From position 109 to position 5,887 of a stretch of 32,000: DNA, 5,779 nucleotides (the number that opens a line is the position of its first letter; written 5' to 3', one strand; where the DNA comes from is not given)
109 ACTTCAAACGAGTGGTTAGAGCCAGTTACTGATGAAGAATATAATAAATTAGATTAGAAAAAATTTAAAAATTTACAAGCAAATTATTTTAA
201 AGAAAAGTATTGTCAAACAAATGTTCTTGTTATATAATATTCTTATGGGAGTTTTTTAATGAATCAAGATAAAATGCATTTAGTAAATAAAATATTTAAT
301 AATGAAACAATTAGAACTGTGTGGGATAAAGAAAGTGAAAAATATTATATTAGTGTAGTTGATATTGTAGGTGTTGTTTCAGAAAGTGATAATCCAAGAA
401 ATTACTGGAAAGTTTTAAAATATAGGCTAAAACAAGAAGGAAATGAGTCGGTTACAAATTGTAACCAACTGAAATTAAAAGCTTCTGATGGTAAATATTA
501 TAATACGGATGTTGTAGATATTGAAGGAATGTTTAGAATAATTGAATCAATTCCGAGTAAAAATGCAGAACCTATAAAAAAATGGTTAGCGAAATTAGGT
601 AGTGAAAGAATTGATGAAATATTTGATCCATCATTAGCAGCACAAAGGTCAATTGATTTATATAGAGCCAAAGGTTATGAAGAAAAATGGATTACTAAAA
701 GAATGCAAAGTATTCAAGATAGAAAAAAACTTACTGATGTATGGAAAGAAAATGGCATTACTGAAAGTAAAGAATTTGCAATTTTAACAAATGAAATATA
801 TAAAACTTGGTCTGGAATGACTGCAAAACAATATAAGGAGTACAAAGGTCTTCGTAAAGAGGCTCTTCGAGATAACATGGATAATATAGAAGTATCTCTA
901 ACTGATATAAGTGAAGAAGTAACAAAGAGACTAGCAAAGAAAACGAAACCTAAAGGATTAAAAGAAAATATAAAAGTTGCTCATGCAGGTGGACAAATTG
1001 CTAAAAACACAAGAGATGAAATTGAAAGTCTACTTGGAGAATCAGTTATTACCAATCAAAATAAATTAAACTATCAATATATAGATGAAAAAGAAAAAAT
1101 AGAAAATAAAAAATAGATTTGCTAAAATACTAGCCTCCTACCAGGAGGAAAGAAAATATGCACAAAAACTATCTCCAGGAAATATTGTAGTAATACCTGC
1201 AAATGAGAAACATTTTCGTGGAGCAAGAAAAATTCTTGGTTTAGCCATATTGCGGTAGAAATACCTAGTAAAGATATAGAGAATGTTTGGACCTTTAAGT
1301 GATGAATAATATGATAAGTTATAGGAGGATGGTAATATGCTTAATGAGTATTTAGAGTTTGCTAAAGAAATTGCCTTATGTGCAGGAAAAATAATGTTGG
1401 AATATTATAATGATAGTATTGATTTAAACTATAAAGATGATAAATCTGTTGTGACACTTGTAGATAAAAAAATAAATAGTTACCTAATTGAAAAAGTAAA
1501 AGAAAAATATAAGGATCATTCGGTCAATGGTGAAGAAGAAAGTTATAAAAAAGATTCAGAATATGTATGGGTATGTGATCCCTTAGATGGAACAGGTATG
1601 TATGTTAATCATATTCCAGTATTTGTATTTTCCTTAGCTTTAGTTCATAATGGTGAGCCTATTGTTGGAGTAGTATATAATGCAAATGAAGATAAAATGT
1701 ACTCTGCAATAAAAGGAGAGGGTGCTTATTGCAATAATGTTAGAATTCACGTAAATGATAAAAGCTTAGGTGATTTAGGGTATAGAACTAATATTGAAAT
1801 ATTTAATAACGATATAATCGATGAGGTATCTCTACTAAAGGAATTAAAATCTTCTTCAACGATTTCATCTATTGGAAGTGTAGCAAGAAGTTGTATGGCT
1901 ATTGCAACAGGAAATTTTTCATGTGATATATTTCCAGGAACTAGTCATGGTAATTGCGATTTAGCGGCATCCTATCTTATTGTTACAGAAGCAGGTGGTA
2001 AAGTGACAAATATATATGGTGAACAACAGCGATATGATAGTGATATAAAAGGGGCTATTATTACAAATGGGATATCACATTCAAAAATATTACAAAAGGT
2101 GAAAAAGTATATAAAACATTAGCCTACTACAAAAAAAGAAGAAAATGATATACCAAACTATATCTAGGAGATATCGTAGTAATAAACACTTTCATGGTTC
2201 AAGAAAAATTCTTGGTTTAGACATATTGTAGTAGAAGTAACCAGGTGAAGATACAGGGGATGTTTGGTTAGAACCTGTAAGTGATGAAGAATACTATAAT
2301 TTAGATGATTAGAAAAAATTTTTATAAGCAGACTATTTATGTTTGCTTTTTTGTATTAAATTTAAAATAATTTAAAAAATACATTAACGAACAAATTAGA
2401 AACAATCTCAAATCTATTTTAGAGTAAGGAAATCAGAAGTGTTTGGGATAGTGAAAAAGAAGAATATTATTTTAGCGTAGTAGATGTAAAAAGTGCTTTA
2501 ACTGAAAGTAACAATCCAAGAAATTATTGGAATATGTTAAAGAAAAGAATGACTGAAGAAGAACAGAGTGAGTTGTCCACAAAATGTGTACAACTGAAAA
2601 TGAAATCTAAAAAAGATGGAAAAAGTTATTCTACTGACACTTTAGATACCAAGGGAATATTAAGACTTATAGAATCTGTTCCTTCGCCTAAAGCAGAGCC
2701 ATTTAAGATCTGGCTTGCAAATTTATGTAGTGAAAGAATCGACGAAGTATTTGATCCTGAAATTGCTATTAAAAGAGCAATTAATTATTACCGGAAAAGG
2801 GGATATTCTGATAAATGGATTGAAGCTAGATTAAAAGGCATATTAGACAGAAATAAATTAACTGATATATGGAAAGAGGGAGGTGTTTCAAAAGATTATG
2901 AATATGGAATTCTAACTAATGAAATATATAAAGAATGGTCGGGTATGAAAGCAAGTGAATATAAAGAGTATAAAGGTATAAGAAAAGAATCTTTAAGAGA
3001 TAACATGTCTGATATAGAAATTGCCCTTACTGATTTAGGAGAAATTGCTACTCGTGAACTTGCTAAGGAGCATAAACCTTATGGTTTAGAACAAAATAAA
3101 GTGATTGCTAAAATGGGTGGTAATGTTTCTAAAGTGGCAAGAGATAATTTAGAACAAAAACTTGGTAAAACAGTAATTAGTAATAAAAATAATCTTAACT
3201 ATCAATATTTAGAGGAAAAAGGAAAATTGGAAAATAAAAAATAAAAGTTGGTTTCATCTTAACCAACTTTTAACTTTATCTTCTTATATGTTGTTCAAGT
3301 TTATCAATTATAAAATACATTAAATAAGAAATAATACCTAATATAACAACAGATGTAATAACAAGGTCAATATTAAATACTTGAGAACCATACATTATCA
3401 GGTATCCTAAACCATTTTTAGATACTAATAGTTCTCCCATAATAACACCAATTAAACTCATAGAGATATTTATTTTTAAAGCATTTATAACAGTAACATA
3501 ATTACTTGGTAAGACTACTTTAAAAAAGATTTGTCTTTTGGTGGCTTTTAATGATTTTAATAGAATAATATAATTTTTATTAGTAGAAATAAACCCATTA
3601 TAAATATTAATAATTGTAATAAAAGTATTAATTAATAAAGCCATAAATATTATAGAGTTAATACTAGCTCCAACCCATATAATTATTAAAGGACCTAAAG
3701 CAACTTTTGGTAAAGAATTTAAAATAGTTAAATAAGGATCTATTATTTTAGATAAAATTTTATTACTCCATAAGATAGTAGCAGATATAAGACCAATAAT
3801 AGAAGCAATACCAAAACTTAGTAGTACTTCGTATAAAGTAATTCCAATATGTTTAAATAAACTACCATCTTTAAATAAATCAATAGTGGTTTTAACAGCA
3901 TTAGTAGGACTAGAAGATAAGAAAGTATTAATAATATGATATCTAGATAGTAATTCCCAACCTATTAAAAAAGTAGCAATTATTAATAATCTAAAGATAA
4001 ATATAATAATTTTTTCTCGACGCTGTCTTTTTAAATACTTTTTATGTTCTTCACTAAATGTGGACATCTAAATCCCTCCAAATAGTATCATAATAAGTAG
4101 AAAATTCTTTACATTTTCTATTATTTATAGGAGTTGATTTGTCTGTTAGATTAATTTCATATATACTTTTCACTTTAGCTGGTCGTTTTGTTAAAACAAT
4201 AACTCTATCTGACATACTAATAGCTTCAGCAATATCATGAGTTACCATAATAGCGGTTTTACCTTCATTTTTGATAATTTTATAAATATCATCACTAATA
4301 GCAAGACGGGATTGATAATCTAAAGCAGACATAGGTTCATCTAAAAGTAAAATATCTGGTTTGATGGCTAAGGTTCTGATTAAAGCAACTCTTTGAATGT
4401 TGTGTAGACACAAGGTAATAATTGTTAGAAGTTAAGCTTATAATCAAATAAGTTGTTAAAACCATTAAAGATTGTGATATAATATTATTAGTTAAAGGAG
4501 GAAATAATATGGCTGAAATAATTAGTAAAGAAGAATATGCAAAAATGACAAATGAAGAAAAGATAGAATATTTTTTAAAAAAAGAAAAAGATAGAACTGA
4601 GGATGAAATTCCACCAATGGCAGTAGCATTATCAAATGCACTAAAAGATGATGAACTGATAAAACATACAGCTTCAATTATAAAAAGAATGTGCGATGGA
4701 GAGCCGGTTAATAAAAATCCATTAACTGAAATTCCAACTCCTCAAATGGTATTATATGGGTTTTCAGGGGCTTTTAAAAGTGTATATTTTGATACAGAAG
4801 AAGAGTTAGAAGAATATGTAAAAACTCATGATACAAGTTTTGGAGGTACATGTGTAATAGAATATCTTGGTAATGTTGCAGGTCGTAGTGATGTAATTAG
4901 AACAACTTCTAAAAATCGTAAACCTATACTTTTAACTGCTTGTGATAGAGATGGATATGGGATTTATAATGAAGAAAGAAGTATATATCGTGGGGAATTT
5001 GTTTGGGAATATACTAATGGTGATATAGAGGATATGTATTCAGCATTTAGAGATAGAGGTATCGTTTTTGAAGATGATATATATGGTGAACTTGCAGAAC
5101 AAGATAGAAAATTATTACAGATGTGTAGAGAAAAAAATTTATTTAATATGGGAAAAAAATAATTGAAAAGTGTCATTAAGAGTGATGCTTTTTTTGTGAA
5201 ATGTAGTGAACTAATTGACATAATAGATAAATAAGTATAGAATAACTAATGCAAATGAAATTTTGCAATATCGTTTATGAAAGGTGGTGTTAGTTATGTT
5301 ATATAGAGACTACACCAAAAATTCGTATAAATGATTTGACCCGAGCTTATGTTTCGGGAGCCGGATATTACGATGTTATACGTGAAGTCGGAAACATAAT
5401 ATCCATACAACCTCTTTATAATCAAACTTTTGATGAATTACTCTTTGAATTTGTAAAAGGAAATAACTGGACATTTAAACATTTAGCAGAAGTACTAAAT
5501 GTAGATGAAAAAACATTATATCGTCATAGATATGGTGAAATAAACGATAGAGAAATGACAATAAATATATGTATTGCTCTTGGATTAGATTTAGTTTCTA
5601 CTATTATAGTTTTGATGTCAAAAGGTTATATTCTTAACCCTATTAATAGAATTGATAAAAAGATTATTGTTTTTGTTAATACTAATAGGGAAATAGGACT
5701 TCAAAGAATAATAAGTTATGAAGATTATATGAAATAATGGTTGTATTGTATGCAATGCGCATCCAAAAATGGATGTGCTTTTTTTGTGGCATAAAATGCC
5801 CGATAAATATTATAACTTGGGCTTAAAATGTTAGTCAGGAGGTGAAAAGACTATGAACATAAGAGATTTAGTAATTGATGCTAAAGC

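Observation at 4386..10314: A 5.9-kb serine-recombinase element sits inside the LSGG-signature codons of an ABC ATPase gene, and both att junctions are readable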

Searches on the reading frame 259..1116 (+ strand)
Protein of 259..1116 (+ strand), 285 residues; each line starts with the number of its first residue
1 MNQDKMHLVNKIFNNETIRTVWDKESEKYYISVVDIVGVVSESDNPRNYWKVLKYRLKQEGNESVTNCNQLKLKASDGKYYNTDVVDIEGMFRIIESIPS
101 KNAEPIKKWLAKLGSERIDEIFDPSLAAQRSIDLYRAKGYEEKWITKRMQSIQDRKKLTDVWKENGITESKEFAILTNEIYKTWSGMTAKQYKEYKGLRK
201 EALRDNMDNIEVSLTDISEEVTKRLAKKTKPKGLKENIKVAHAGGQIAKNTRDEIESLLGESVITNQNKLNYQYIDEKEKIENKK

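Call 83: search_protein_families(library=pfam, proteins=[window:259-1116:+], max_evalue=0.0001)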
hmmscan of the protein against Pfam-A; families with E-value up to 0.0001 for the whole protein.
window:259-1116:+ (285 aa): 1 family
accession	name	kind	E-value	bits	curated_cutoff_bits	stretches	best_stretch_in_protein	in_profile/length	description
PF02498.22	Bro-N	-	1.5e-06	29.2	25.6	1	18-111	2-91/96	BRO family, N-terminal domain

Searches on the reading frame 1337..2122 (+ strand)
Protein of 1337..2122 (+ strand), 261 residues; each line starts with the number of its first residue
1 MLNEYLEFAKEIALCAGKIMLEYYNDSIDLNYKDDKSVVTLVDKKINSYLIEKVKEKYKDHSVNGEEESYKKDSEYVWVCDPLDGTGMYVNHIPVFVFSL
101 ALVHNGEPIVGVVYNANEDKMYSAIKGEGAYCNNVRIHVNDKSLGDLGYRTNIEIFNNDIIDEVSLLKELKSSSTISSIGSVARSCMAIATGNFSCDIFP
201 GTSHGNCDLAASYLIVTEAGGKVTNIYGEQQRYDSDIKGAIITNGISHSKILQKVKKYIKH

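Call 83: search_protein_families(library=pfam, proteins=[window:1337-2122:+], max_evalue=0.0001)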
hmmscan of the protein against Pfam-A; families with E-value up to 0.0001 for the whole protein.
window:1337-2122:+ (261 aa): 1 family
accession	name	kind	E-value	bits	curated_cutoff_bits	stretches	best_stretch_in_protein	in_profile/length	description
PF00459.30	Inositol_P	-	2.8e-46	158.7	27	1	2-259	2-270/271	Inositol monophosphatase family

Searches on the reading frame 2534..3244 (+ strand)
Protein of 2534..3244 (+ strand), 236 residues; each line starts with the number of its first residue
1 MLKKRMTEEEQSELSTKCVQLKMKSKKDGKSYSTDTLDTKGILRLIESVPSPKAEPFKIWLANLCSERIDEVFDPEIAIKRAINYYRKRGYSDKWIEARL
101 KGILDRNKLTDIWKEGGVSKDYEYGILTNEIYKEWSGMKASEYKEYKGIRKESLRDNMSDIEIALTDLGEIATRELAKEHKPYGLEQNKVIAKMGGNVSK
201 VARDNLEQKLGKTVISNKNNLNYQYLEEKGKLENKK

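Call 83: search_protein_families(library=pfam, proteins=[window:2534-3244:+], max_evalue=0.0001)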
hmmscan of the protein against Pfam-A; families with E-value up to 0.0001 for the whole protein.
window:2534-3244:+ (236 aa): 1 family
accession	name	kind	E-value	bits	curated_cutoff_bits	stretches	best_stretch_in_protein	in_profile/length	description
PF02498.22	Bro-N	-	7.3e-06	27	25.6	1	2-63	32-92/96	BRO family, N-terminal domain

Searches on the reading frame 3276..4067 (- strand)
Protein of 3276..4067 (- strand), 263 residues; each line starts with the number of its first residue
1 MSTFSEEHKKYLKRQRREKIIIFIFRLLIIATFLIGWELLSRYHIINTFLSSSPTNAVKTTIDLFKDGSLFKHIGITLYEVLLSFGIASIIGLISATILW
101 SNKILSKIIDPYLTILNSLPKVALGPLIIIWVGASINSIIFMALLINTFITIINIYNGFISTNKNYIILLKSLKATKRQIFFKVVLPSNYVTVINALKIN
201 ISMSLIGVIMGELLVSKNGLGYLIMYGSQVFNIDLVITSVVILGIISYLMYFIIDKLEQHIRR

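Call 6: search_protein_families(library=pfam, proteins=[window:3276-4067:-], max_evalue=0.01)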
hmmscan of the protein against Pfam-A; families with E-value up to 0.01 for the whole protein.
window:3276-4067:- (263 aa): 1 family
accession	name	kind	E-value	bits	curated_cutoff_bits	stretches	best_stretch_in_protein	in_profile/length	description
PF00528.27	BPD_transp_1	-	8.2e-26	91.3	26.4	1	89-262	2-183/184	Binding-protein-dependent transport system inner membrane component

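Call 7: search_protein_families(library=ncbifam, proteins=[window:3276-4067:-], max_evalue=0.01)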
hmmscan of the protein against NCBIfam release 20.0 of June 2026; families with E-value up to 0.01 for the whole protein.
window:3276-4067:- (263 aa): 9 families
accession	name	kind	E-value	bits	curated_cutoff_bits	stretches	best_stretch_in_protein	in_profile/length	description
NF040733.1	ABC_perm_U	equivalog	1.1e-26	93.8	295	1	20-261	5-245/251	ABC transporter permease subunit SaoP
NF008470.0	PRK11365.1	equivalog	1.4e-21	77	347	1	27-258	15-246/263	aliphatic sulfonate ABC transporter permease SsuC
NF007545.0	PRK10160.1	equivalog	3e-20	72.8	342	1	26-257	27-263/275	taurine ABC transporter permease TauC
TIGR01183.1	ntrB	equivalog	1.7e-17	63.8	209.05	1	67-251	12-196/202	nitrate ABC transporter permease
NF008196.0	PRK10952.1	equivalog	1.3e-05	24.2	439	1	58-261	128-328/356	glycine betaine/L-proline ABC transporter permease ProW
TIGR03416.1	ABC_choXWV_perm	equivalog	1.4e-05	24.7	363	1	64-247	78-260/267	choline ABC transporter permease subunit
NF008049.0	PRK10782.1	subfamily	0.00033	20.4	212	1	99-261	46-214/217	methionine ABC transporter permease MetI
TIGR01097.1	PhnE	equivalog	0.00055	19.5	216.7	1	22-263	12-249/252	phosphonate ABC transporter, permease protein PhnE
NF045470.1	Opp2B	equivalog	0.005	16.1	350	0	74-257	95-291/300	nickel ABC transporter permease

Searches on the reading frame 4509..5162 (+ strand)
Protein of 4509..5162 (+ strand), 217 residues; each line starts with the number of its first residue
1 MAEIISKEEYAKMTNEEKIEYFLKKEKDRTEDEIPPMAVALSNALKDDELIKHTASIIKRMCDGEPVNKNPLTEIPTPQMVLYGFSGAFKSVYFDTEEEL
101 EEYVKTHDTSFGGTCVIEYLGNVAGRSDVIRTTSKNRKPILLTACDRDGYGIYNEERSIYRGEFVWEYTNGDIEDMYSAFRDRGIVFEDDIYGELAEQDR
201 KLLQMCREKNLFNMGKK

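Call 6: search_protein_families(library=pfam, proteins=[window:4509-5162:+], max_evalue=0.01)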
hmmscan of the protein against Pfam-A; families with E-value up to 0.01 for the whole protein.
window:4509-5162:+ (217 aa): 0 families

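Call 7: search_protein_families(library=ncbifam, proteins=[window:4509-5162:+], max_evalue=0.01)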
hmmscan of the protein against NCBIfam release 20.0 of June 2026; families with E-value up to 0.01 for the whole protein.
window:4509-5162:+ (217 aa): 0 families

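Call 20: search_protein_families(library=phrogs, proteins=[window:4509-5162:+], max_evalue=0.01)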
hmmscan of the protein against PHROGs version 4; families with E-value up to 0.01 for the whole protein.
window:4509-5162:+ (217 aa): 0 families

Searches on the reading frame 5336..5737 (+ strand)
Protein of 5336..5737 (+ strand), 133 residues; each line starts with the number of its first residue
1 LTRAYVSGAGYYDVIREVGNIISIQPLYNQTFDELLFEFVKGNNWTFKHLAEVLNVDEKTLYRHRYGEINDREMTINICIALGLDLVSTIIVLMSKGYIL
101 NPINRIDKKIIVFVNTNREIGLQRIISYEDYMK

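Call 6: search_protein_families(library=pfam, proteins=[window:5336-5737:+], max_evalue=0.01)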
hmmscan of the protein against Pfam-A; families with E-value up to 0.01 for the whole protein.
window:5336-5737:+ (133 aa): 0 families

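Call 7: search_protein_families(library=ncbifam, proteins=[window:5336-5737:+], max_evalue=0.01)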
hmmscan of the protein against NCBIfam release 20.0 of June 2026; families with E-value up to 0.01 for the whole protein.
window:5336-5737:+ (133 aa): 0 families

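Call 20: search_protein_families(library=phrogs, proteins=[window:5336-5737:+], max_evalue=0.01)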
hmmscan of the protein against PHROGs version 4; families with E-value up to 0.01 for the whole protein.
window:5336-5737:+ (133 aa): 1 family
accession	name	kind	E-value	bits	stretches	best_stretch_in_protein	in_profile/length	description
phrog_4031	-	unknown function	0.0018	17.8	1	30-127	517-616/626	-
